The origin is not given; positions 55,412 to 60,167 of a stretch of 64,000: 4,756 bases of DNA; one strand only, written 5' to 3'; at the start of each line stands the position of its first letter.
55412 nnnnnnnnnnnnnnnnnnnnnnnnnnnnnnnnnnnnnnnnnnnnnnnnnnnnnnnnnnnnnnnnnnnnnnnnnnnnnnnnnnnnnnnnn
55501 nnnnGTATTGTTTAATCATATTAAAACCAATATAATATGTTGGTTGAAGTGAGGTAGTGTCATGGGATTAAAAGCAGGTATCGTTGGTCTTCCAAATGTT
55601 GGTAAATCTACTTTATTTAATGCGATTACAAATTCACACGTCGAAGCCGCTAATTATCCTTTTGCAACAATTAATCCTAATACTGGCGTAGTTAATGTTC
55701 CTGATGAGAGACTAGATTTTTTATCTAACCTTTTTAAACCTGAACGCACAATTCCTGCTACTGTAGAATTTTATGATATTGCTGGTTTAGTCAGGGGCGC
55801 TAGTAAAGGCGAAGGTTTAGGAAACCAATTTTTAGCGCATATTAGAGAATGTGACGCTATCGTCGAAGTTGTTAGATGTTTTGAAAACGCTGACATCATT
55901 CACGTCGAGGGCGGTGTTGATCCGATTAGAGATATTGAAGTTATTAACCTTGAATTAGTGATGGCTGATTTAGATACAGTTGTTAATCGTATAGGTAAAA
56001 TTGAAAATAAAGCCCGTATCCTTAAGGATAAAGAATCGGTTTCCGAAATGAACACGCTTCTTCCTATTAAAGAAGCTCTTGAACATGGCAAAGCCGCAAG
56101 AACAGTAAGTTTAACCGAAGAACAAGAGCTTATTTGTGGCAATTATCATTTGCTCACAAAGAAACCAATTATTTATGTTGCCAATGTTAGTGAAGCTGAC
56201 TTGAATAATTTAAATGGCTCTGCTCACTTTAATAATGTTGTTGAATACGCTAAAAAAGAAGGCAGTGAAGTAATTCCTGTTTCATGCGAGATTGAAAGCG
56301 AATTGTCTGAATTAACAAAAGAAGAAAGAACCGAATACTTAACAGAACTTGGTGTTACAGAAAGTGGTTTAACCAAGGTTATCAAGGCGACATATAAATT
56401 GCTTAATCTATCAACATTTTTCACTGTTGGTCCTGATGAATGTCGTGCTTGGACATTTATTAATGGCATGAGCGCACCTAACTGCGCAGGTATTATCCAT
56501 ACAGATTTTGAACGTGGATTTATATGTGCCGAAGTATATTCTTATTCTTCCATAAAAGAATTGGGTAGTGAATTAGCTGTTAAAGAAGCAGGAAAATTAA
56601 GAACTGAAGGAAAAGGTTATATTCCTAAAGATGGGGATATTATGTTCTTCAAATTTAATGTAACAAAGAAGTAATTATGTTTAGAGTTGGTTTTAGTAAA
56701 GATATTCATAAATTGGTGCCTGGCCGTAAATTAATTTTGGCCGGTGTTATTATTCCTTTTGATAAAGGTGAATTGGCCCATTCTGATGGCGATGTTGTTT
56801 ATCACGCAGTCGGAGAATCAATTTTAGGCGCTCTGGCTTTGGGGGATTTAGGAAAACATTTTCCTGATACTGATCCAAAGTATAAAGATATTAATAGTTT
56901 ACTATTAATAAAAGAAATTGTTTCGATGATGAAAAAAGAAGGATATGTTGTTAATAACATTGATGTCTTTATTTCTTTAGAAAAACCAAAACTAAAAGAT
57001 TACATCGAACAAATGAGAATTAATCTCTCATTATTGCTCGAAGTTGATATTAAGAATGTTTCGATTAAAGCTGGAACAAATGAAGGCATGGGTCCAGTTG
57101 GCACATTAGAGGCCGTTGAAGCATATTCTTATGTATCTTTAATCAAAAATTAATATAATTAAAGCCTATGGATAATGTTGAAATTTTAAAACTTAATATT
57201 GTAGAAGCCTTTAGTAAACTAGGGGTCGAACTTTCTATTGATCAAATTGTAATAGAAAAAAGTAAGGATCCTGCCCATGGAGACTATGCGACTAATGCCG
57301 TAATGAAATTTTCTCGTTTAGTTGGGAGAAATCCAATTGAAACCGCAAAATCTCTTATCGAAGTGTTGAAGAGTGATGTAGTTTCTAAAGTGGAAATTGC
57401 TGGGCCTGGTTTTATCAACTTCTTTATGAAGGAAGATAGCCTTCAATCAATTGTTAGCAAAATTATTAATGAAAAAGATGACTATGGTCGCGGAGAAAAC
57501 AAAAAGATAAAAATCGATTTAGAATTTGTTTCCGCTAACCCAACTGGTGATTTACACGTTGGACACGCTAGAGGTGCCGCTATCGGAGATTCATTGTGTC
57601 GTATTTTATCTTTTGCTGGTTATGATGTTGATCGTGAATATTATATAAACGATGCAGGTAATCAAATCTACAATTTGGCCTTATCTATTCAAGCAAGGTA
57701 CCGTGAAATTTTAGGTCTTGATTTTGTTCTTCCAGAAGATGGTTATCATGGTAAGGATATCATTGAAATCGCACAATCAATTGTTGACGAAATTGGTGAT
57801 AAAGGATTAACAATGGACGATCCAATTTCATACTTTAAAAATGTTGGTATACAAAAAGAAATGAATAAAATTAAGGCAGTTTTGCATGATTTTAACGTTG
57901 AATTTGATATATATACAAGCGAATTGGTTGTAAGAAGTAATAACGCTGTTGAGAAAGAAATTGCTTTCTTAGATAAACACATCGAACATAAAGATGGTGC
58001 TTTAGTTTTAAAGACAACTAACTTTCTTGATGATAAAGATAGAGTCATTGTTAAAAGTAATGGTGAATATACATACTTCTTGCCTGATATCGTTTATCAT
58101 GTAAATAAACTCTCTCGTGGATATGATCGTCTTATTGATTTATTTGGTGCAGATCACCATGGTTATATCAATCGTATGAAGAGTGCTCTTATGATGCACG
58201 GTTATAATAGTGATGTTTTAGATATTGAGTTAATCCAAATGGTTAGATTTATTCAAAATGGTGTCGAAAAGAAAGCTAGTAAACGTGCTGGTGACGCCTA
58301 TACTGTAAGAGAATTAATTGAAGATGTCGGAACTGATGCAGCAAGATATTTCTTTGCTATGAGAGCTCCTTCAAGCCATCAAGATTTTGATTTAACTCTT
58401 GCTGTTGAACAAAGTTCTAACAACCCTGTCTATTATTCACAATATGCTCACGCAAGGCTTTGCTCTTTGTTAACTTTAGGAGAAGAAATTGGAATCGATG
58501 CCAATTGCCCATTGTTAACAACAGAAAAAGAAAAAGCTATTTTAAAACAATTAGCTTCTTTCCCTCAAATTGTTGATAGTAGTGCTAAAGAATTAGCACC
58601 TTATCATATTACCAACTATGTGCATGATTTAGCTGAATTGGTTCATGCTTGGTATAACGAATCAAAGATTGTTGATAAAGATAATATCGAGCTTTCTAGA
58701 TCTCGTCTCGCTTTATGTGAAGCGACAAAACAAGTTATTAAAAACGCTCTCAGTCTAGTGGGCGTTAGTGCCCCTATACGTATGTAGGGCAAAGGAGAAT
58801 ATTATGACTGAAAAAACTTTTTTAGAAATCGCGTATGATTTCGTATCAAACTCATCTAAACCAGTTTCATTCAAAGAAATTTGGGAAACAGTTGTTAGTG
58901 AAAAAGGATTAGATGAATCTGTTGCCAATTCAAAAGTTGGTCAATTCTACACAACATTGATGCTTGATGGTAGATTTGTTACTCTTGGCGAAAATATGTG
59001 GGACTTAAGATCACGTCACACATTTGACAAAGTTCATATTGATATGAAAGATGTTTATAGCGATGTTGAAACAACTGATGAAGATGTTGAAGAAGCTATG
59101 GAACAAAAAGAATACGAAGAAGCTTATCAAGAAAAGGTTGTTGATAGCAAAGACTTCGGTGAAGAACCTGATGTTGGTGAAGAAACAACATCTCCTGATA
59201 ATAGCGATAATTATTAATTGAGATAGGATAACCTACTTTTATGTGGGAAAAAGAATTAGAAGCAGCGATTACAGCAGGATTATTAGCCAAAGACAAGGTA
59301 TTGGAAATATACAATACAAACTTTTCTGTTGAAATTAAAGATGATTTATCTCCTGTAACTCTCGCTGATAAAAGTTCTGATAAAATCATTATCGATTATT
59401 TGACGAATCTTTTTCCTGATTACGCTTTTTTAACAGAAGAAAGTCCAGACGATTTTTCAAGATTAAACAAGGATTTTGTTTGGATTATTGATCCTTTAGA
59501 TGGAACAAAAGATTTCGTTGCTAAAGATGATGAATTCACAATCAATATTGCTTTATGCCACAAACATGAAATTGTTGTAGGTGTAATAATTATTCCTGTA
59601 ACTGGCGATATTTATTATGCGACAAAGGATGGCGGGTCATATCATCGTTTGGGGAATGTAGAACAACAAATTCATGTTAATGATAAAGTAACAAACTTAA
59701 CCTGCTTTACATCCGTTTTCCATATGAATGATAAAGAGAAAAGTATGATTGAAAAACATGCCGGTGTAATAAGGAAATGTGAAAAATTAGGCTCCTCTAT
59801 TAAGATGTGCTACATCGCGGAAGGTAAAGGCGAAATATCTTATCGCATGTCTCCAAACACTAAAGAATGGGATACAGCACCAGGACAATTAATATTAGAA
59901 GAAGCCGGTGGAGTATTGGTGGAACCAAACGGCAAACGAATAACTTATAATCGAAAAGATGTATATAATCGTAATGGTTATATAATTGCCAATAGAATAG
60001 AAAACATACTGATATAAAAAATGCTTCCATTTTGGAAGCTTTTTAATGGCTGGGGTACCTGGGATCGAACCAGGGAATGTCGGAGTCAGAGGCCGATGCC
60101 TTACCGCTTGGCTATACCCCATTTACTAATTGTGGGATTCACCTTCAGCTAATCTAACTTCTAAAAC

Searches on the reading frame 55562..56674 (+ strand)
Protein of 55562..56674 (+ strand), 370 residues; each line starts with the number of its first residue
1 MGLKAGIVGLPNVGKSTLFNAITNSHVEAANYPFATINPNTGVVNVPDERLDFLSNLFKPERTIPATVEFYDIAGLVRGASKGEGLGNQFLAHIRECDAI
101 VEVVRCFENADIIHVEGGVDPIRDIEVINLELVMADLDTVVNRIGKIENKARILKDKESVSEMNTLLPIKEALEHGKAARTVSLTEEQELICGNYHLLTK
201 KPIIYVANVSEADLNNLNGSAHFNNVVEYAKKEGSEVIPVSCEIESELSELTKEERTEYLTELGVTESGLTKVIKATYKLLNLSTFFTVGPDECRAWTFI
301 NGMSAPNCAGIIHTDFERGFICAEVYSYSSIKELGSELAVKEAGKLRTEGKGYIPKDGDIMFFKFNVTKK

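Call 75: search_protein_families(library=pfam, proteins=[window:55562-56674:+], max_evalue=0.0001)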
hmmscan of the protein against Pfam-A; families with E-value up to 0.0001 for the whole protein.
window:55562-56674:+ (370 aa): 3 families
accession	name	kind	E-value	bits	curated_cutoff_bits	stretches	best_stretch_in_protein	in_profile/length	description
PF06071.19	YchF-GTPase_C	-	5.6e-35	119.8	27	1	283-366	1-84/84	Protein of unknown function (DUF933)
PF01926.29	MMR_HSR1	-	6.8e-23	81.4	21.9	1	5-109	2-86/113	50S ribosome-binding GTPase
PF02421.24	FeoB_N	-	3.7e-09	36.7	27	1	6-50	4-48/156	Ferrous iron transport protein B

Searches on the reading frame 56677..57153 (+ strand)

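Call 77: search_protein_families(library=pfam, proteins=[window:56677-57153:+], max_evalue=0.05)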
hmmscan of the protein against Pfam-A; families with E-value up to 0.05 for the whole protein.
window:56677-57153:+ (158 aa): 1 family
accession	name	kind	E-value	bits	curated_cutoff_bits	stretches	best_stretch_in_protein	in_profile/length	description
PF02542.21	YgbB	-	2.3e-56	190.8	26.7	1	2-155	1-154/155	YgbB family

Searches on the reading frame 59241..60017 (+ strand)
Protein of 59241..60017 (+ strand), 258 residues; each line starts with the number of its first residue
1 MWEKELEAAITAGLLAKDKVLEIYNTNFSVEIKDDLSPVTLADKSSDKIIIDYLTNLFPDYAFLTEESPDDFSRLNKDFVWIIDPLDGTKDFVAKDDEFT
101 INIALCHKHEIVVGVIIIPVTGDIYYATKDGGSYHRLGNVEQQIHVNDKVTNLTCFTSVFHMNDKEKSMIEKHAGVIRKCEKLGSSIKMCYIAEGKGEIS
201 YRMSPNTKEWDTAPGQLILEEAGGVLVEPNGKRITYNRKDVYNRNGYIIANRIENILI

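Call 75: search_protein_families(library=pfam, proteins=[window:59241-60017:+], max_evalue=0.0001)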
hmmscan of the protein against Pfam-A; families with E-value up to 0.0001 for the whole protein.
window:59241-60017:+ (258 aa): 1 family
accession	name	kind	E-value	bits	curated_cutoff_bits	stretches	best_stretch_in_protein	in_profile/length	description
PF00459.30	Inositol_P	-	7.2e-52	177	27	1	3-245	3-254/271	Inositol monophosphatase family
